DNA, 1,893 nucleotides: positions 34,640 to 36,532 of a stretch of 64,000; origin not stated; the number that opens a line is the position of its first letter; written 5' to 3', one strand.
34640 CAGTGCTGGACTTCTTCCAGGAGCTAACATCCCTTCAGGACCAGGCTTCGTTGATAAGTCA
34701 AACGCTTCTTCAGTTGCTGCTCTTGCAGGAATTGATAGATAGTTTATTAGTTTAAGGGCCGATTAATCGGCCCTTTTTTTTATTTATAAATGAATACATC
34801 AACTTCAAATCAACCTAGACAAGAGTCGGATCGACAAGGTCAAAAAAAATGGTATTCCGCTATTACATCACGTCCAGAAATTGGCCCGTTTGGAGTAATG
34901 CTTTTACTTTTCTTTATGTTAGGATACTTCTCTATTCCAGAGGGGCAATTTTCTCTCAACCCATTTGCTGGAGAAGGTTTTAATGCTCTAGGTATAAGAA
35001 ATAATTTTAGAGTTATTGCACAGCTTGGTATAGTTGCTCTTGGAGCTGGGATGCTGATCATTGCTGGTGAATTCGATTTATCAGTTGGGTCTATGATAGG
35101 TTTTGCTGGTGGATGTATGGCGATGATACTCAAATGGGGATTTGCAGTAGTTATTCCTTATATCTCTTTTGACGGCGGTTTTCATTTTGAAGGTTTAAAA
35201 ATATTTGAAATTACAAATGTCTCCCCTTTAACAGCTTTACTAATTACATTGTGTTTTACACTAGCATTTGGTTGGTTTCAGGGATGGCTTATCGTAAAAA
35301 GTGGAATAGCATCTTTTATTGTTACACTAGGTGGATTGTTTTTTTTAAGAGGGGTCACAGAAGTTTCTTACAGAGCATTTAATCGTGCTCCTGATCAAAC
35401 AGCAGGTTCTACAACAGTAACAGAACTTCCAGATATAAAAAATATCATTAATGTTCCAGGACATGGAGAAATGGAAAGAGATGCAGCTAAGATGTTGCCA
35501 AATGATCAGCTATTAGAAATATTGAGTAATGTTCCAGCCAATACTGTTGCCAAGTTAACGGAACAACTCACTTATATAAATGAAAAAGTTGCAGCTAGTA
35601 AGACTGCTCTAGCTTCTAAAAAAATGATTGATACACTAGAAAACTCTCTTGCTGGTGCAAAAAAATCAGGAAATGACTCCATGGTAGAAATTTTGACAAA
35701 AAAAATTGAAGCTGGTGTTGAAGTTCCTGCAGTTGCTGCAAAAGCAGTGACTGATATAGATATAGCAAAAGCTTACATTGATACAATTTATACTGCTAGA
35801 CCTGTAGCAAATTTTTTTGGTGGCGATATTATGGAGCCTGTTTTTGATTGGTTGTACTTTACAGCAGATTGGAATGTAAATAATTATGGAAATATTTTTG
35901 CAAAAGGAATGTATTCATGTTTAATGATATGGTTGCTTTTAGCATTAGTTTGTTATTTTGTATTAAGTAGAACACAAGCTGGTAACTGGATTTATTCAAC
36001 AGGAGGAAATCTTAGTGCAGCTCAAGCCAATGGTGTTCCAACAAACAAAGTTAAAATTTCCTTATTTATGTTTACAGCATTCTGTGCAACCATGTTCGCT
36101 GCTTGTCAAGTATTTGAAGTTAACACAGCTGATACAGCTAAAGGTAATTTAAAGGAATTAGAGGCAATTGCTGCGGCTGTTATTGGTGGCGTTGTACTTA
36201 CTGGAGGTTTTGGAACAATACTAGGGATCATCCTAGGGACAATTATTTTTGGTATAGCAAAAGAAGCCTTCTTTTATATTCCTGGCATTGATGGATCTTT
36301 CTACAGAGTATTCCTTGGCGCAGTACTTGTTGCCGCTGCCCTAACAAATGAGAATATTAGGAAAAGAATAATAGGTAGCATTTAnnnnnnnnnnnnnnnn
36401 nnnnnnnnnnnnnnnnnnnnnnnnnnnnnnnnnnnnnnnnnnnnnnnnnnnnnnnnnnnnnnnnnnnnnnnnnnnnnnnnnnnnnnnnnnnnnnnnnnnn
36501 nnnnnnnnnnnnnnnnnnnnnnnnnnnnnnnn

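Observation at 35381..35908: About 175-residue hydrophilic loop inside a CUT2 ABC permease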

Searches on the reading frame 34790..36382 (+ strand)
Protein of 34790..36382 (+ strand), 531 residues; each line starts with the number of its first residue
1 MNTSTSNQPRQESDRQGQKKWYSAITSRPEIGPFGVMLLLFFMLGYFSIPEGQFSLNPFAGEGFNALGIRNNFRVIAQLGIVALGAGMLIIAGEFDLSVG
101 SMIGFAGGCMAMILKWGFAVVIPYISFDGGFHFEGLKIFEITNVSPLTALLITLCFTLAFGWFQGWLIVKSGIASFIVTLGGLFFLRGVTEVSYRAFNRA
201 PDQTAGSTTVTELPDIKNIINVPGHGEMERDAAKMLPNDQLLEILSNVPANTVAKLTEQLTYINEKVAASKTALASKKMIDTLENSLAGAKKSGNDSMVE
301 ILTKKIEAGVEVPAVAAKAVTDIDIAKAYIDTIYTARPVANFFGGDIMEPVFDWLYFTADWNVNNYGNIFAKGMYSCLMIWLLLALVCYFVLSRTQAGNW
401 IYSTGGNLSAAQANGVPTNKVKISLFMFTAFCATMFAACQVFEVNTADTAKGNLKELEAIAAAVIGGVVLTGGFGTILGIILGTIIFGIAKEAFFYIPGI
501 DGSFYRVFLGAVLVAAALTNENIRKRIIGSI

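Call 3: search_protein_families(library=pfam, proteins=[window:34790-36382:+], max_evalue=0.01)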
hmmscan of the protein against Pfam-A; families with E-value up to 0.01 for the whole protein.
window:34790-36382:+ (531 aa): 1 family
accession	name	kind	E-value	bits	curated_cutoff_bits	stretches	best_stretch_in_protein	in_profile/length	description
PF02653.21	BPD_transp_2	-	8.4e-33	114.1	26.8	2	364-516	135-268/269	Branched-chain amino acid transport system / permease component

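Call 4: search_protein_families(library=ncbifam, proteins=[window:34790-36382:+], max_evalue=0.01)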
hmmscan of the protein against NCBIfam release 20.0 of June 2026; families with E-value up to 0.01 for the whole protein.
window:34790-36382:+ (531 aa): 11 families
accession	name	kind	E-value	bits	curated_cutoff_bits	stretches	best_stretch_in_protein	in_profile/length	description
NF040906.3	GguB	equivalog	2.3e-37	129.1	450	3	372-518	222-367/375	multiple monosaccharide ABC transporter permease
NF008630.0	PRK11618.1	equivalog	4e-32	111.7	363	3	362-519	156-308/331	galactofuranose ABC transporter, permease protein YjfF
NF007067.0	PRK09512.1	equivalog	5.4e-27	94.8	398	1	373-522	171-318/321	ribose ABC transporter permease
NF007014.0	PRK09478.1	equivalog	1.1e-21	77.6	386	1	376-517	184-325/336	galactose/methyl galactoside ABC transporter permease MglC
NF008441.0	PRK11285.1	equivalog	1.4e-20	73.6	378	2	379-521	183-324/333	L-arabinose ABC transporter permease AraH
NF011961.0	PRK15432.1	equivalog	6.3e-20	71.7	388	2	379-487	164-272/344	autoinducer 2 ABC transporter permease LsrC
NF007252.0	PRK09699.1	equivalog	8.8e-17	61.4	396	1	376-517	178-318/326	D-allose ABC transporter permease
NF011612.1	PRK15038.1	equivalog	9.5e-15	54.6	500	1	364-517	150-302/322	autoinducer 2 ABC transporter permease LsrD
NF041862.1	YtfT_transport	equivalog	8.2e-10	38.3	535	1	377-490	181-296/339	galactofuranose ABC transporter, ATP-binding protein YtfT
TIGR03409.1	urea_trans_UrtB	equivalog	4.6e-05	23.2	250.3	1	359-494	130-257/291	urea ABC transporter permease subunit UrtB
NF047929.1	ABC_B6_perm_2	equivalog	0.0009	18.5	400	1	369-520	178-326/337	putative B6 ABC transporter permease subunit 2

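Call 6: search_solved_structures(query=window:34790-36382:+, max_evalue=0.01, show_alignments=2)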
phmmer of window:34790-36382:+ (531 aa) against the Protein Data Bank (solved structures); distinct sequences matched with E-value up to 0.01: 0.

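Call 7: find_homologous_proteins(query=window:34790-36382:+, max_evalue=0.001)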
Query window:34790-36382:+ (531 aa): 7659 proteins with E <= 0.001 among 8000 candidates; the best 120 are listed.
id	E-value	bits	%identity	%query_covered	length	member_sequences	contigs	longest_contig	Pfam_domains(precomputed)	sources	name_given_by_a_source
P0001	0.0e+0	1157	98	100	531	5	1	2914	PF02653.22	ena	-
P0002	0.0e+0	1151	97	100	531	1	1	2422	PF02653.22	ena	-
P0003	0.0e+0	1145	96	100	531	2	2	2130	PF02653.22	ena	-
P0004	0.0e+0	1135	96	100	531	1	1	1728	PF02653.22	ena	-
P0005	0.0e+0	1134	96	100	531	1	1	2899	PF02653.22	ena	-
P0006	0.0e+0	1133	96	100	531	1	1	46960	PF02653.22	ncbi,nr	ncbi:ABC transporter permease [Pelagibacteraceae bacterium]|nr:ABC transporter permease [Pelagibacte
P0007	0.0e+0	1132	95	100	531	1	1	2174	PF02653.22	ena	-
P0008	0.0e+0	1129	95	100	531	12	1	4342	PF02653.22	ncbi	-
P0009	0.0e+0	1126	95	100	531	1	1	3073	PF02653.22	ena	-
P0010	0.0e+0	1116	94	100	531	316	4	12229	PF02653.22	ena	-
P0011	0.0e+0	1108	93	100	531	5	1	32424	PF02653.22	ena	-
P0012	0.0e+0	1080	91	100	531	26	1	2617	PF02653.22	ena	-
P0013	0.0e+0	1072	90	100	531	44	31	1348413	PF02653.22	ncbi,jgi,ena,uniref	ncbi:ABC transporter permease [Candidatus Pelagibacter sp.]|uniref:ABC transporter permease n=1 Tax=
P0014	0.0e+0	1066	89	100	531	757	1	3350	PF02653.22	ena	-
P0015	0.0e+0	1063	90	100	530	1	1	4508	PF02653.22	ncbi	-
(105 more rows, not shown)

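Call 37: predict_structure(alignment_id=A3)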
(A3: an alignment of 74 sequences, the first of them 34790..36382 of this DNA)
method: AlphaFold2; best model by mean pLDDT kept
length: 531 residues; sequences in the alignment: 74
mean_pLDDT: 78.8   pTM: 0.78
mean pLDDT of the five models: 78.8, 78.4, 75.4, 74.8, 72.0
residues with pLDDT >= 90: 34; 70-90: 413; 50-70: 77; < 50: 7
segments of 3 or more residues with pLDDT < 50: 1-4, 529-531
pLDDT, mean of each block of 10 residues (from residue 1): 49 58 72 82 77 66 79 88 85 74 83 84 79 80 88 91 86 71 70 73 71 79 83 86 84 85 84 82 85 86 81 80 85 85 88 84 80 89 91 80 73 79 89 91 75 64 71 69 85 75 78 74 58 35
secondary structure, 60 per line:
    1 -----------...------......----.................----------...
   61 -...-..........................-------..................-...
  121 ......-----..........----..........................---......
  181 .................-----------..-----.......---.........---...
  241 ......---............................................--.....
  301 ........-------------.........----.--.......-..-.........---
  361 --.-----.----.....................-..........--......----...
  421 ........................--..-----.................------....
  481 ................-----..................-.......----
elements in order: H21-26 H31-47 H66-91 H99-116 E118-126 E132-141 H146-171 H175-197 E219-222 E226-229 H230-234 H238-246 H250-293 H296-308 H322-330 H338-344 H349-357 H376-394 H396-405 H408-413 H418-444 H454-470 H477-496 H502-519 H521-527

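Call 40: fold_search(model_id=the predicted structure, library=pdb)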
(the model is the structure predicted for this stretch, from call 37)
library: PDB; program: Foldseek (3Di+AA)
matches with E <= 10: 198; with E <= 0.001: 0
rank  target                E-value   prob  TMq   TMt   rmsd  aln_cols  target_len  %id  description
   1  2nq2_B                1.2e-01  0.94  0.29  0.45  20.3       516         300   10  An inward-facing conformation of a putative metal-chelate type ABC transporter. (released 2007-01-02)
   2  7qji_A                3.0e-01  0.07  0.10  0.12  25.1       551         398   12  X-Ray Structure of apo-EleNRMT in complex with two Nanobodies at 4.1A (released 2022-02-02)
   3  7qia_A                3.0e-01  0.07  0.10  0.12  25.1       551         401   12  Structure of apo-EleNRMT in complex with two nanobodies at 3.5A (released 2021-12-29)
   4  9mos_C                3.2e-01  0.09  0.12  0.12  23.8       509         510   10  Band 3 IF1/IF2 (released 2025-12-10)
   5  8e60                  5.5e-01  0.07  0.12  0.15  24.6       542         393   12  X-ray structure of the Deinococcus radiodurans Nramp/MntH divalent transition metal transporter WT in an occluded, manga (released 2023-05-03)
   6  7f8u                  6.0e-01  0.06  0.10  0.12  25.0       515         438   12  Crystal structure of the cholecystokinin receptor CCKAR in complex with lintitript (released 2021-10-13)
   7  8wo7_A                6.3e-01  0.05  0.10  0.10  28.1       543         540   10  Apo state of Arabidopsis AZG1 T440Y (released 2024-01-10)
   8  9hjk_A                6.5e-01  0.06  0.12  0.12  31.5       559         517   13  Cryo-EM structure of the Arabidopsis thaliana CAT4 transporter in the outward-open apo state (released 2025-12-10)
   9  2qi9_A                7.1e-01  0.82  0.33  0.48  16.1       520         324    9  ABC-transporter BtuCD in complex with its periplasmic binding protein BtuF (released 2007-08-14)
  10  5b57_A                7.5e-01  0.51  0.29  0.42  20.5       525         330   12  Inward-facing conformation of ABC heme importer BhuUV from Burkholderia cenocepacia (released 2016-11-16)
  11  7sun_A                7.5e-01  0.05  0.11  0.10  26.4       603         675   12  Atomic model of prestin from gerbil (Meriones unguiculatus) (released 2022-01-12)
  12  6c3i_B                7.8e-01  0.07  0.12  0.15  26.4       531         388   12  Crystal structure of the Deinococcus radiodurans Nramp/MntH divalent transition metal transporter G45R mutant in an in (released 2019-02-13)
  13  9ias_A                9.3e-01  0.03  0.09  0.09  27.6       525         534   10  Sulfate transporter SLC26A11 in nanodiscs with nanobody Nb4 (released 2026-03-04)
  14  8tem_A                9.7e-01  0.06  0.12  0.13  27.1       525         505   11  Cryo-EM structure of Arabidopsis thaliana Bor1 mutant (R637E/E641R/R643E) in the inward-facing conformation in lauryl  (released 2024-07-10)
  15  8ybq_A                9.7e-01  0.05  0.11  0.12  26.4       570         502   10  Choline transporter BetT - CHT bound (released 2024-09-04)
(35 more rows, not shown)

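Call 68: search_dna_similar(query=window:34790-36382:+, collection=plasmids, mode=protein, max_rows=60, rows=spread, max_evalue=1e-10)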
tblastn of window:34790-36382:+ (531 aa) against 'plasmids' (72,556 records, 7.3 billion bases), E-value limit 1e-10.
Records with a match: 56; places in all: 57; records where one place covers at least 80% of the query: 0.
Best place of each record, by identity: <60% 56.
By first word of the organism name: Agrobacterium 21; Rhizobium 17; Paracoccus 3; Shinella 3; Sinorhizobium 2; Rhodobacteraceae 1; Limimaricola 1; Ruegeria 1; Thalassospira 1; Phaeobacter 1; and 5 more.
By predicted mobility (MOB-suite, as given by PLSDB): conjugative 27; non-mobilizable 27; mobilizable 2.
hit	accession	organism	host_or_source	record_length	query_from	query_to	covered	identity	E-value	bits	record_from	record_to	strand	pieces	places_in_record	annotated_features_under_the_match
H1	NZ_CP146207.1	Sinorhizobium meliloti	-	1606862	4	531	77%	50.2%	3e-37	290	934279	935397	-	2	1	none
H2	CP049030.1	Rhodobacteraceae bacterium SC52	Apostichopus japonicus,pure ...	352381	6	529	71%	40.1%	6e-12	150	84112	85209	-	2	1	ABC transporter permease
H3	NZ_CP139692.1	Limimaricola variabilis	Bacterial Culture,hydrothermal vent ...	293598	6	529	63%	43.5%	4e-13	156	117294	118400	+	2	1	ABC transporter permease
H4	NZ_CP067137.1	Paracoccus fistulariae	cell culture,isolated from bluespotted ...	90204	4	529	71%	38.7%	2e-11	148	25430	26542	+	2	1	ABC transporter permease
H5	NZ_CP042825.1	Rhizobium sp. WL3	Wheat,phyllosphere swab,leaves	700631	64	529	60%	45.8%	6e-16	166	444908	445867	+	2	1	ABC transporter permease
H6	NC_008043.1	Ruegeria sp. TM1040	-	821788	54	529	61%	42.2%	3e-11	148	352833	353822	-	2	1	ABC transporter permease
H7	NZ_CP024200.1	Thalassospira marina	-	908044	338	529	36%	43.4%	7e-13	79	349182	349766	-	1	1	ABC transporter permease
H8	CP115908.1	Agrobacterium tumefaciens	Russian Sage,cell culture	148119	330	529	38%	41.0%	8e-13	79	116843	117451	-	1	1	ABC transporter permease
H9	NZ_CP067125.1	Paracoccus alcaliphilus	whole organism,soil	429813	339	529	36%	42.3%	7e-11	73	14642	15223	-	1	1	ABC transporter permease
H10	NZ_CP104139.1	Rhizobium sp. WSM1274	Vicia sp.,cell culture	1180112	330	529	38%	38.5%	3e-12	77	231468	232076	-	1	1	record has no annotation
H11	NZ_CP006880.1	Rhizobium gallicum bv. gallicum R602sp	Phaseolus vulgaris,whole ...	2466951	330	529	38%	38.5%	1e-11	76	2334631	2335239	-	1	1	record has no annotation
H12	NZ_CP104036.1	Rhizobium sp. SRDI969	Pisum sativum,Cell culture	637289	330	529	38%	38.0%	1e-11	75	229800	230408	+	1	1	ABC transporter permease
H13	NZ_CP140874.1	Rhizobium beringeri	Trifolium pratense,whole organism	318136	330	529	38%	38.0%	2e-11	75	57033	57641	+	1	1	ABC transporter permease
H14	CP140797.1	Rhizobium beringeri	Trifolium pratense,whole organism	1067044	330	529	38%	38.0%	3e-11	74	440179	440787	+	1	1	ABC transporter permease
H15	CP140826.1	Rhizobium beringeri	Trifolium pratense,whole organism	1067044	330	529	38%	38.0%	3e-11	74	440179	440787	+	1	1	ABC transporter permease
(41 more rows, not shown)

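Call 69: get_annotated_region(hit=H1, flank=6000)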
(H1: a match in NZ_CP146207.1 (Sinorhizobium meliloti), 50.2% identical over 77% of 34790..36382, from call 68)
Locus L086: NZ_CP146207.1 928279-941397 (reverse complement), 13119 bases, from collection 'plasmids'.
description: Sinorhizobium meliloti strain MABNR56 plasmid pSmeMABNR56a, complete sequence
organism: Sinorhizobium meliloti (NCBI taxid 382)
taxonomy: Bacteria; Pseudomonadota; Alphaproteobacteria; Hyphomicrobiales; Rhizobiaceae; Sinorhizobium; Sinorhizobium meliloti
host: -; source: -; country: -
typing (MOB-suite, as given by PLSDB): conjugative; relaxase MOBQ; mating-pair formation MPF_T
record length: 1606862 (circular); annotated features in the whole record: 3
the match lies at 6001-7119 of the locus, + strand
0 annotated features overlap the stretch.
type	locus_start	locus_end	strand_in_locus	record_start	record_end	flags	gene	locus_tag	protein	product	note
